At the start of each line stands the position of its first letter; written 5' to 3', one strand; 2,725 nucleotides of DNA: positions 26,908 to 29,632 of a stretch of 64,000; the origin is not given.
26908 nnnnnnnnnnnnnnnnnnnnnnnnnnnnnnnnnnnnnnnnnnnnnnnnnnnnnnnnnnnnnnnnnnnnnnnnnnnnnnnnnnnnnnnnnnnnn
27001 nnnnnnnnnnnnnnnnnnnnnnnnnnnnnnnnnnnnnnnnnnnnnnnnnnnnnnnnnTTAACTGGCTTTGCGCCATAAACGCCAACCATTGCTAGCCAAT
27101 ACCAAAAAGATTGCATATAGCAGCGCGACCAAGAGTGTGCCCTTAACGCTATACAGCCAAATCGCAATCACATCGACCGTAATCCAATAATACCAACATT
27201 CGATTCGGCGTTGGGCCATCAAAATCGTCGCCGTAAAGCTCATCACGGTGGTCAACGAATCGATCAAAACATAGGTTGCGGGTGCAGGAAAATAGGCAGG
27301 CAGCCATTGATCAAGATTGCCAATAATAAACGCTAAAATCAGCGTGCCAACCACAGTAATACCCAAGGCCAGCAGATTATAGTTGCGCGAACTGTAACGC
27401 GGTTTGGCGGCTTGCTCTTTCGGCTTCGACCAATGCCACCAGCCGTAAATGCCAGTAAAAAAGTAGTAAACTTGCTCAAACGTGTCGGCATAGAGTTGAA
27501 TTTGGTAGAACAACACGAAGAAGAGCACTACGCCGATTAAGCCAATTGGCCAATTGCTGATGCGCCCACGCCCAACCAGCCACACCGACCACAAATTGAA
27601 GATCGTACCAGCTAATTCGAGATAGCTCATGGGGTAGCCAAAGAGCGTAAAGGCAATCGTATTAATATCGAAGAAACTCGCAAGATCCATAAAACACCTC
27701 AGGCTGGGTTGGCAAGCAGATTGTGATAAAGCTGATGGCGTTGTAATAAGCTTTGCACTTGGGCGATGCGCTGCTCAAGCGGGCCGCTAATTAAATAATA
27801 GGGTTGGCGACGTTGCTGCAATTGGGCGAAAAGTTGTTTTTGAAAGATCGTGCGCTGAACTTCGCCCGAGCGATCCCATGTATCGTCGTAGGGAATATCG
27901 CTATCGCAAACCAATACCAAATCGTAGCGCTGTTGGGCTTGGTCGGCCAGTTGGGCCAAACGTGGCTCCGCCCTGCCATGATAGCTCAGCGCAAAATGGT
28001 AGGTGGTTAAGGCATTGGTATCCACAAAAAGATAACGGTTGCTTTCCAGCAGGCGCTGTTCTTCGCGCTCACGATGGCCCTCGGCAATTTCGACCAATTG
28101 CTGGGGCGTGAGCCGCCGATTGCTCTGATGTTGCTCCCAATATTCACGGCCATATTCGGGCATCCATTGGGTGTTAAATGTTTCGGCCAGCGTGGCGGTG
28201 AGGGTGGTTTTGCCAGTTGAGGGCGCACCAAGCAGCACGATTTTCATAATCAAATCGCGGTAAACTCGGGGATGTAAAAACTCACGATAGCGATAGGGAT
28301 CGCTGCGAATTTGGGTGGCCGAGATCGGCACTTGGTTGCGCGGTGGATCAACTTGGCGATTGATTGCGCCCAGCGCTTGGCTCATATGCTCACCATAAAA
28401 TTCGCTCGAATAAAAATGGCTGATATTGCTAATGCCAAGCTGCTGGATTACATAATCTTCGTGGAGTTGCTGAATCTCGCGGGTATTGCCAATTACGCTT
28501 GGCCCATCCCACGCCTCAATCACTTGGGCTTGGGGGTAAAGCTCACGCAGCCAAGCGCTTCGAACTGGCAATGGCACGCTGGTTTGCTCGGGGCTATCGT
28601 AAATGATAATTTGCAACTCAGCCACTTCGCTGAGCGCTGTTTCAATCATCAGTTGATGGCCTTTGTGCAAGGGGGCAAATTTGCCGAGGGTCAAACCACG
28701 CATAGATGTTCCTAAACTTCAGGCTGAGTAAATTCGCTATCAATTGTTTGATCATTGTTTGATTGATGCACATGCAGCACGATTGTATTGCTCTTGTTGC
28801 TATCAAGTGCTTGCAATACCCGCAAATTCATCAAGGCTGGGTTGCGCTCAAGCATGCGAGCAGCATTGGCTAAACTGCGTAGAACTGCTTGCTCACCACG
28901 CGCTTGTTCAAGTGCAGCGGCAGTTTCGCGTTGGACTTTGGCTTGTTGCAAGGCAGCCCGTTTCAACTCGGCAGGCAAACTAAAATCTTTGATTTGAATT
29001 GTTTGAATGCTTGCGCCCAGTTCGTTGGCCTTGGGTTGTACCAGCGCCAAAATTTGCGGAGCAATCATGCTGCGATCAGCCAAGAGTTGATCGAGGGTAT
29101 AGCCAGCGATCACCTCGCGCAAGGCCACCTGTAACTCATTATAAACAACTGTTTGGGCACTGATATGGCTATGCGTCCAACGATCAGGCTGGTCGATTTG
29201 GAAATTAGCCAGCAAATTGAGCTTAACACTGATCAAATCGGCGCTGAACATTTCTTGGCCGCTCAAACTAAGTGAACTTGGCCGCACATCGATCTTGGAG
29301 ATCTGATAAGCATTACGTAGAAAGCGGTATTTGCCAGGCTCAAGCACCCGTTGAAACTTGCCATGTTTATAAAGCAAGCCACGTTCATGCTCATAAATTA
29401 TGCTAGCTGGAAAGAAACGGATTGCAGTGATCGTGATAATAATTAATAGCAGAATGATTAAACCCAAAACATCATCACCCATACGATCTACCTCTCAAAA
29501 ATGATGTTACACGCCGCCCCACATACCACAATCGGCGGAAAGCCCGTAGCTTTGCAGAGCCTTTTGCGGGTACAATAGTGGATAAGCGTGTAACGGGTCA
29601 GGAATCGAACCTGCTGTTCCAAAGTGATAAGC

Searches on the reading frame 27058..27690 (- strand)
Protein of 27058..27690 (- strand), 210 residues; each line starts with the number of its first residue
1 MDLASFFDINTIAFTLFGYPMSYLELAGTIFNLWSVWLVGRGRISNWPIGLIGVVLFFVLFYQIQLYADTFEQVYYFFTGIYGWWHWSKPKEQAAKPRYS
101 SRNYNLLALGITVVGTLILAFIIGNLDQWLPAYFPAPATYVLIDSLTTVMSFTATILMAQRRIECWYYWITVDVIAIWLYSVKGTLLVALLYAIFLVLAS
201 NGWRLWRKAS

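Call 4: search_protein_families(library=pfam, proteins=[window:27058-27690:-], max_evalue=1)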
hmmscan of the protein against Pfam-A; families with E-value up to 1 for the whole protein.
window:27058-27690:- (210 aa): 1 family
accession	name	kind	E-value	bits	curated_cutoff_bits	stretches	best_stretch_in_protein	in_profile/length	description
PF04973.17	NMN_transporter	-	1.5e-50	172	27.3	1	22-208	1-175/175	Nicotinamide mononucleotide transporter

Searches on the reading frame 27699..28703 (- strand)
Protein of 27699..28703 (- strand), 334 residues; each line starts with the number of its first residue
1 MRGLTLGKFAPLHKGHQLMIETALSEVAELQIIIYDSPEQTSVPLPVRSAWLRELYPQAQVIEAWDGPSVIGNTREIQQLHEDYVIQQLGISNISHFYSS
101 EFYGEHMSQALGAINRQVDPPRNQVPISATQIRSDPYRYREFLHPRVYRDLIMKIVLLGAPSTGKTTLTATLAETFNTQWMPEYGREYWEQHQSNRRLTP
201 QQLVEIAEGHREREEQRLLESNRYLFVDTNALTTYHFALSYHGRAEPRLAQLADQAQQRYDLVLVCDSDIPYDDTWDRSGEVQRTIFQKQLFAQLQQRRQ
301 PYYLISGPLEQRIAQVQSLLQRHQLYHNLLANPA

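Call 4: search_protein_families(library=pfam, proteins=[window:27699-28703:-], max_evalue=1)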
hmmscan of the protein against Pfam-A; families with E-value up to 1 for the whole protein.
window:27699-28703:- (334 aa): 19 families
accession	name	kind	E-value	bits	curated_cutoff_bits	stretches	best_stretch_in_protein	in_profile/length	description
PF13521.12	AAA_28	-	9.5e-36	123.9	27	1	154-312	1-164/164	AAA domain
PF01467.32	CTP_transf_like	-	3.4e-05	24.5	21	1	5-133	2-131/133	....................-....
PF13191.12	AAA_16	-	0.00022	22.2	32.6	1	155-267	27-139/167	AAA ATPase domain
PF07931.18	CPT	-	0.0017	18.7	22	1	155-220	4-67/172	Chloramphenicol phosphotransferase-like protein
PF13238.12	AAA_18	-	0.01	16.7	29.4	1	155-216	1-55/128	AAA domain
PF07728.20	AAA_5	-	0.015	15.8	22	1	155-219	2-61/139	AAA domain (dynein-related subfamily)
PF08433.16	KTI12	-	0.024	14.6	22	1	155-178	4-27/271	Chromatin associated protein KTI12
PF13481.12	AAA_25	-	0.038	14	27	1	155-265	36-147/195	AAA domain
PF13401.12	AAA_22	-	0.04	14.7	27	1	155-267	8-91/130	AAA domain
PF08477.19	Roc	-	0.041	14.6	27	1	154-193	1-41/119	Ras of Complex, Roc, domain of DAPkinase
PF00503.26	G-alpha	-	0.041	13.5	48.8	1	152-212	21-81/333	G-protein alpha subunit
PF00004.35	AAA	-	0.053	14.4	21.2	1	155-259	1-56/131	ATPase family associated with various cellular activities (AAA)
PF00910.28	RNA_helicase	-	0.082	13.8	21.5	1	155-191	1-46/105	RNA helicase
PF06574.18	FAD_syn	-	0.084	13.1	27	1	4-31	10-37/158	FAD synthetase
PF01926.29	MMR_HSR1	-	0.11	13.1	21.9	1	154-175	1-22/113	50S ribosome-binding GTPase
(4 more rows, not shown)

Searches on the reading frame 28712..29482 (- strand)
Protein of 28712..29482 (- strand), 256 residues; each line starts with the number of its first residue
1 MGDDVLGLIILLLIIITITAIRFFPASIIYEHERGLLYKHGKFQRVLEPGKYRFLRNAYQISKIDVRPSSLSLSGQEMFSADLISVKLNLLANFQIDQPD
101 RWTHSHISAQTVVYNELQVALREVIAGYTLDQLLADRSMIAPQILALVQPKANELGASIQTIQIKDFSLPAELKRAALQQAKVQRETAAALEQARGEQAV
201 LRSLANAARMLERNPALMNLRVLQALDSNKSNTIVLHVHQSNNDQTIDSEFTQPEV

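Call 4: search_protein_families(library=pfam, proteins=[window:28712-29482:-], max_evalue=1)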
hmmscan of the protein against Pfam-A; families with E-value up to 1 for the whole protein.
window:28712-29482:- (256 aa): 3 families
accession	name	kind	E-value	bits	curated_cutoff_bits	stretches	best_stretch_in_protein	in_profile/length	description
PF01145.31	Band_7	-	1e-25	91.3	23.6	1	28-197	2-175/176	SPFH domain / Band 7 family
PF13421.11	Band_7_1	-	0.00047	20.3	24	1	115-181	139-207/211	SPFH domain-Band 7 family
PF25231.1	DUF7847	-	0.12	12.1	28.7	1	199-228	2-31/252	Domain of unknown function (DUF7847)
